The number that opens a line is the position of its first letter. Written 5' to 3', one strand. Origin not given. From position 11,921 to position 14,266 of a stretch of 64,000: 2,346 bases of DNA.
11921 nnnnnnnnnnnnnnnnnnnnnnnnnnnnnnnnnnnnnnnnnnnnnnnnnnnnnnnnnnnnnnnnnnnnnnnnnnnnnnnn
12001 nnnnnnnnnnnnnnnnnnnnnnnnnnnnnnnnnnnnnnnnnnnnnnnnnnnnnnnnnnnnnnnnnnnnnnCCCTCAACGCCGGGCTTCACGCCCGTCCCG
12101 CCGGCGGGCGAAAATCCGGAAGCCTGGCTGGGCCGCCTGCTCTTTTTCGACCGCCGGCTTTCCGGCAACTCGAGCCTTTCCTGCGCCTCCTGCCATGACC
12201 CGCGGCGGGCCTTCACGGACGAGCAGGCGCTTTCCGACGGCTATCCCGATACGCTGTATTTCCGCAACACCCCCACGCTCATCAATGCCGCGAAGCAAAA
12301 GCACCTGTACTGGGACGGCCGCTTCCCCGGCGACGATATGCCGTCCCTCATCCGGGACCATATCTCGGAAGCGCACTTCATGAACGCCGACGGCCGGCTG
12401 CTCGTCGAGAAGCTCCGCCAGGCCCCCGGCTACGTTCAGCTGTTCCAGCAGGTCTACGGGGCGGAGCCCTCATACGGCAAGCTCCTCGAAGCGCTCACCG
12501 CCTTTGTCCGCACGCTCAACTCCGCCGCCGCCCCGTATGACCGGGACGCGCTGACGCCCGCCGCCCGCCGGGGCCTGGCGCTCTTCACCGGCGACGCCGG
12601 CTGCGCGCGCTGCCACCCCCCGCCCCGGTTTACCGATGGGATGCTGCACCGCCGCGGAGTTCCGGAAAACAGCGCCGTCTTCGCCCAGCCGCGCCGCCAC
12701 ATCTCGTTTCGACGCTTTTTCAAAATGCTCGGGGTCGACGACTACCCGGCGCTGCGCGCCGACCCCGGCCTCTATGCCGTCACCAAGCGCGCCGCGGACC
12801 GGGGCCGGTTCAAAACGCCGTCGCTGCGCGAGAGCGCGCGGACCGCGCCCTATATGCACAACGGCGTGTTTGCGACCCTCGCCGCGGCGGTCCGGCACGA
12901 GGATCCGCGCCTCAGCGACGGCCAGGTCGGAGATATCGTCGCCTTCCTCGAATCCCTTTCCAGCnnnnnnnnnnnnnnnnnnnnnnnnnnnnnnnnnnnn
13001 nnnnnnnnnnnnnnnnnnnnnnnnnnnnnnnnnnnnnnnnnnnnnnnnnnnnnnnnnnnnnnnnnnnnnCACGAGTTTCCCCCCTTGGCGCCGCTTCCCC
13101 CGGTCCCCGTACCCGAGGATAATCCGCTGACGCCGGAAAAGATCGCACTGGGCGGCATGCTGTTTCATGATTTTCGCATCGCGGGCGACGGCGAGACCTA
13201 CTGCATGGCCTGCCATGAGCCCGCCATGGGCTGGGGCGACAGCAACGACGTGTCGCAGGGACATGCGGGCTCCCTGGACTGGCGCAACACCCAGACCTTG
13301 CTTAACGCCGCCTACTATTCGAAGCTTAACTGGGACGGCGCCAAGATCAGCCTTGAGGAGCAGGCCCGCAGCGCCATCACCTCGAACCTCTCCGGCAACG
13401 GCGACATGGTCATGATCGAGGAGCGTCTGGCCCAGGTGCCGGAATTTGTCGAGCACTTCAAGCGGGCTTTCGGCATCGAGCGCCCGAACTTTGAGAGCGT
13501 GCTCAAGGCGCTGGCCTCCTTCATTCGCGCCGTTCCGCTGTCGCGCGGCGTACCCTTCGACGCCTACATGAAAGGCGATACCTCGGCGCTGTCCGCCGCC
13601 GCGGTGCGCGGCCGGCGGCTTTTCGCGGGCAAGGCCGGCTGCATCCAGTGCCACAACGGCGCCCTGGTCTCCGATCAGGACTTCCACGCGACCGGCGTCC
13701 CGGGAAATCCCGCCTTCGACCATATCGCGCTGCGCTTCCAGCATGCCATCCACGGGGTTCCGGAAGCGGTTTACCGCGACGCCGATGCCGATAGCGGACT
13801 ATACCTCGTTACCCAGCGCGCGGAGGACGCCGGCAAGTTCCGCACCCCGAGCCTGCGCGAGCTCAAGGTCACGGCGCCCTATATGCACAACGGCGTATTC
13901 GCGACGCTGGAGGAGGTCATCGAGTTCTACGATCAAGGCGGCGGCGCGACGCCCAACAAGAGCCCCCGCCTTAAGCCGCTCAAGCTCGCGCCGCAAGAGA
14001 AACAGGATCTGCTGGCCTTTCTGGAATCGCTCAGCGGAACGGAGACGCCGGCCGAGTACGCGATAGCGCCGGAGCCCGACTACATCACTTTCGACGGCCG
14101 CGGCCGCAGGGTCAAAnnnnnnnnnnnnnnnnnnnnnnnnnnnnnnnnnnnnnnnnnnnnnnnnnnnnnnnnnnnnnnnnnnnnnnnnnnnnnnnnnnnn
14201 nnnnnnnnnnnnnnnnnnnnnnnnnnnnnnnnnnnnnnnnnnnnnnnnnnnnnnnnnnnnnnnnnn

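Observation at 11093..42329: Tandem array of ten paralogous secreted WD40-propeller / double di-heme cytochrome c peroxidase fusion proteins (about 40 c-heme sites)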

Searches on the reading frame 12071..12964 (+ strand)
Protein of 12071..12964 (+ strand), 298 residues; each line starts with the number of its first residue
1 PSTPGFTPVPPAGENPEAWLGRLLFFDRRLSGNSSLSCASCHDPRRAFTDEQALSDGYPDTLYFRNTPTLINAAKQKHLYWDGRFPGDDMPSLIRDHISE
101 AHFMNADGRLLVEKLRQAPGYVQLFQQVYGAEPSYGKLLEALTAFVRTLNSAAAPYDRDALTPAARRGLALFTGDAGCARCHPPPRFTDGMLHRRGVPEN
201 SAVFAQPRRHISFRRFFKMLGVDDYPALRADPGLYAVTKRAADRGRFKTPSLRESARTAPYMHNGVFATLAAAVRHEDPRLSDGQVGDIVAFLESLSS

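Call 13: search_solved_structures(query=window:12071-12964:+, max_evalue=0.00001, show_alignments=3)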
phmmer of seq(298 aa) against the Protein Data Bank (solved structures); distinct sequences matched with E-value up to 0.00001: 30.
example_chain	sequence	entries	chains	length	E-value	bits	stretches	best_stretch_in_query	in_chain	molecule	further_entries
4aal_A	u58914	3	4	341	1.5e-29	106.5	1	17-184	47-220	CYTOCHROME C551 PEROXIDASE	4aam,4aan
4aao_A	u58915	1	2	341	5.3e-29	104.6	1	17-184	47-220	CYTOCHROME C551 PEROXIDASE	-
6e1c_A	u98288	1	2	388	7e-26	94.4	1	8-274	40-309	Di-heme enzyme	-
3hq6_A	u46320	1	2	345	4.5e-25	91.7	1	17-183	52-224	Cytochrome c551 peroxidase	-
3hq8_A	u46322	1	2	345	4.7e-25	91.7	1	17-183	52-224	Cytochrome c551 peroxidase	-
3hq9_A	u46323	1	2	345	8.4e-25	90.9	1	17-183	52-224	Cytochrome c551 peroxidase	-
3o5c_A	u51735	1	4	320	1.7e-24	89.8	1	14-196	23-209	Cytochrome c551 peroxidase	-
3hq7_A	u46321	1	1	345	4.2e-24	88.6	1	17-183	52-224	Cytochrome c551 peroxidase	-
1iqc_A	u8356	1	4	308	9.8e-24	87.4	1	14-196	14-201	di-heme peroxidase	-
1nml_A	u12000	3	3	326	1.7e-23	86.5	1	4-183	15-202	di-haem cytochrome c peroxidase | Cytochrome c peroxidase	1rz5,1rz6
1eb7_A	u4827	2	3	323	5.5e-23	84.9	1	17-183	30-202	CYTOCHROME C551 PEROXIDASE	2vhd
1zzh_A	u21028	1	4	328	2.6e-22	82.7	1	20-186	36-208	cytochrome c peroxidase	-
2c1u_A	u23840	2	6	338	2.9e-22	82.5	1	18-190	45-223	DI-HAEM CYTOCHROME C PEROXIDASE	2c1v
6qkn_A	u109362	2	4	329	9.6e-22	80.8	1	17-184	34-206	Cytochrome-c peroxidase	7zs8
6fu3_A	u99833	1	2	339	1.1e-21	80.6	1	17-184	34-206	Protein CcpR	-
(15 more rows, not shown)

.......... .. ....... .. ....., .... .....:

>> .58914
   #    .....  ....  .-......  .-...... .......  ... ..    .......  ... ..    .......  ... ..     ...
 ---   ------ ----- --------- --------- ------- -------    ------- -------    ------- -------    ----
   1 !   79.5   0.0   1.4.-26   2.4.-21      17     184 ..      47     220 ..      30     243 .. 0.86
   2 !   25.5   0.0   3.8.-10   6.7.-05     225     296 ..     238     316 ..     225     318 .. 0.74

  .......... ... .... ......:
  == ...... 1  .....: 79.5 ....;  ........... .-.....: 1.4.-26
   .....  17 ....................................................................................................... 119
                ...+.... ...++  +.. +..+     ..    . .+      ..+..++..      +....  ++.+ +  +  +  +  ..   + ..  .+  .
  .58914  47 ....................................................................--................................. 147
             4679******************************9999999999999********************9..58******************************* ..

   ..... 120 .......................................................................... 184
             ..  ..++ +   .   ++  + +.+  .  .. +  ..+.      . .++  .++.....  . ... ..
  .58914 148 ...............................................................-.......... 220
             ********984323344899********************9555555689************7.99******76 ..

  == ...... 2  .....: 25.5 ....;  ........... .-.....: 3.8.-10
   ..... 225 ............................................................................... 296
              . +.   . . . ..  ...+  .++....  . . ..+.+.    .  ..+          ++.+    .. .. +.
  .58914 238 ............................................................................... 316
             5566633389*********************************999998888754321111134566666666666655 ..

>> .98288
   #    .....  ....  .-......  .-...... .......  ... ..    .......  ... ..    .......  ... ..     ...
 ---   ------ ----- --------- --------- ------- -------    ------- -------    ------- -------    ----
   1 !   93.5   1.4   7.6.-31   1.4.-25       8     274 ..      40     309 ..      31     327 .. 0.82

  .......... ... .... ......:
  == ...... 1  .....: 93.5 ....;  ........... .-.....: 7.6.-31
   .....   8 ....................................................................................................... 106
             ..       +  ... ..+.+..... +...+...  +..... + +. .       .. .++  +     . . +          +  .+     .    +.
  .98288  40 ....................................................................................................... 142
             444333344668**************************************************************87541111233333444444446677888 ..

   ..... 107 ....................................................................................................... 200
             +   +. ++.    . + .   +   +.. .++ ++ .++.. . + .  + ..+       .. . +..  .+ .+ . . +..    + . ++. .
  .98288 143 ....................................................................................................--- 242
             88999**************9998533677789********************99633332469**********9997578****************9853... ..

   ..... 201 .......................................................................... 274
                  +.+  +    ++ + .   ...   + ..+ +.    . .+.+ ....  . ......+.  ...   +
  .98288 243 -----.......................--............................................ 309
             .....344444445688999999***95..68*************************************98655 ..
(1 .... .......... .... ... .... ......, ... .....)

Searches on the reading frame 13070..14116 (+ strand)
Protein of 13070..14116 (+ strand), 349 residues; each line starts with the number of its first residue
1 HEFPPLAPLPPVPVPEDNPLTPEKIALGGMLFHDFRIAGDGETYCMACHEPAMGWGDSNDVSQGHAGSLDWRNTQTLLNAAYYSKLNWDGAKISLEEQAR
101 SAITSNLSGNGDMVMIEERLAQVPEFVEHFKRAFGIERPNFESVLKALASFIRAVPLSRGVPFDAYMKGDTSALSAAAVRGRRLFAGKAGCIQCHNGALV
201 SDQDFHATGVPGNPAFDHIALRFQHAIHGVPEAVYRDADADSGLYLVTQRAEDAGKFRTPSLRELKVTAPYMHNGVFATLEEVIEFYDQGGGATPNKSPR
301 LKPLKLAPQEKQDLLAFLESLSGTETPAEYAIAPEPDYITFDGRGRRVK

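Call 14: search_solved_structures(query=window:13070-14116:+, max_evalue=0.00001, show_alignments=3)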
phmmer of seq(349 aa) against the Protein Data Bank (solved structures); distinct sequences matched with E-value up to 0.00001: 29.
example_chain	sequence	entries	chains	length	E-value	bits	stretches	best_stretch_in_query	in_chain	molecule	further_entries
3hq6_A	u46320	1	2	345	1.6e-40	142.7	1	8-335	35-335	Cytochrome c551 peroxidase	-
6e1c_A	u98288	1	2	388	3.5e-40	141.6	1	9-323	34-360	Di-heme enzyme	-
3hq9_A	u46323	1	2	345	4.2e-40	141.3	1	8-335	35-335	Cytochrome c551 peroxidase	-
3hq8_A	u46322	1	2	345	1e-39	140.1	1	8-335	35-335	Cytochrome c551 peroxidase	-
3hq7_A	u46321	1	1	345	2.8e-39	138.6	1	8-335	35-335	Cytochrome c551 peroxidase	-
1nml_A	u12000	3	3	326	2e-37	132.5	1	4-334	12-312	di-haem cytochrome c peroxidase | Cytochrome c peroxidase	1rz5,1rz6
4aal_A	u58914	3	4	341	4e-37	131.5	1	4-287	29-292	CYTOCHROME C551 PEROXIDASE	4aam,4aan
2c1u_A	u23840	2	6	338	2.4e-36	129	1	15-334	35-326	DI-HAEM CYTOCHROME C PEROXIDASE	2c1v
1eb7_A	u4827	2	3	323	7.1e-36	127.4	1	14-335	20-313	CYTOCHROME C551 PEROXIDASE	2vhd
4aao_A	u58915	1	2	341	9.7e-36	127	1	4-287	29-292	CYTOCHROME C551 PEROXIDASE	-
6qkn_A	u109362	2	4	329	1.4e-35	126.5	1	7-287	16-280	Cytochrome-c peroxidase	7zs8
6fu3_A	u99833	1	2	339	1.5e-35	126.3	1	7-287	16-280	Protein CcpR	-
1iqc_A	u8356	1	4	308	2.7e-34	122.2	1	12-210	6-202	di-heme peroxidase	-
3o5c_A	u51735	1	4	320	5.3e-32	114.7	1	20-334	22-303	Cytochrome c551 peroxidase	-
1zzh_A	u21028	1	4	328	3.1e-30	108.9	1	8-286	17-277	cytochrome c peroxidase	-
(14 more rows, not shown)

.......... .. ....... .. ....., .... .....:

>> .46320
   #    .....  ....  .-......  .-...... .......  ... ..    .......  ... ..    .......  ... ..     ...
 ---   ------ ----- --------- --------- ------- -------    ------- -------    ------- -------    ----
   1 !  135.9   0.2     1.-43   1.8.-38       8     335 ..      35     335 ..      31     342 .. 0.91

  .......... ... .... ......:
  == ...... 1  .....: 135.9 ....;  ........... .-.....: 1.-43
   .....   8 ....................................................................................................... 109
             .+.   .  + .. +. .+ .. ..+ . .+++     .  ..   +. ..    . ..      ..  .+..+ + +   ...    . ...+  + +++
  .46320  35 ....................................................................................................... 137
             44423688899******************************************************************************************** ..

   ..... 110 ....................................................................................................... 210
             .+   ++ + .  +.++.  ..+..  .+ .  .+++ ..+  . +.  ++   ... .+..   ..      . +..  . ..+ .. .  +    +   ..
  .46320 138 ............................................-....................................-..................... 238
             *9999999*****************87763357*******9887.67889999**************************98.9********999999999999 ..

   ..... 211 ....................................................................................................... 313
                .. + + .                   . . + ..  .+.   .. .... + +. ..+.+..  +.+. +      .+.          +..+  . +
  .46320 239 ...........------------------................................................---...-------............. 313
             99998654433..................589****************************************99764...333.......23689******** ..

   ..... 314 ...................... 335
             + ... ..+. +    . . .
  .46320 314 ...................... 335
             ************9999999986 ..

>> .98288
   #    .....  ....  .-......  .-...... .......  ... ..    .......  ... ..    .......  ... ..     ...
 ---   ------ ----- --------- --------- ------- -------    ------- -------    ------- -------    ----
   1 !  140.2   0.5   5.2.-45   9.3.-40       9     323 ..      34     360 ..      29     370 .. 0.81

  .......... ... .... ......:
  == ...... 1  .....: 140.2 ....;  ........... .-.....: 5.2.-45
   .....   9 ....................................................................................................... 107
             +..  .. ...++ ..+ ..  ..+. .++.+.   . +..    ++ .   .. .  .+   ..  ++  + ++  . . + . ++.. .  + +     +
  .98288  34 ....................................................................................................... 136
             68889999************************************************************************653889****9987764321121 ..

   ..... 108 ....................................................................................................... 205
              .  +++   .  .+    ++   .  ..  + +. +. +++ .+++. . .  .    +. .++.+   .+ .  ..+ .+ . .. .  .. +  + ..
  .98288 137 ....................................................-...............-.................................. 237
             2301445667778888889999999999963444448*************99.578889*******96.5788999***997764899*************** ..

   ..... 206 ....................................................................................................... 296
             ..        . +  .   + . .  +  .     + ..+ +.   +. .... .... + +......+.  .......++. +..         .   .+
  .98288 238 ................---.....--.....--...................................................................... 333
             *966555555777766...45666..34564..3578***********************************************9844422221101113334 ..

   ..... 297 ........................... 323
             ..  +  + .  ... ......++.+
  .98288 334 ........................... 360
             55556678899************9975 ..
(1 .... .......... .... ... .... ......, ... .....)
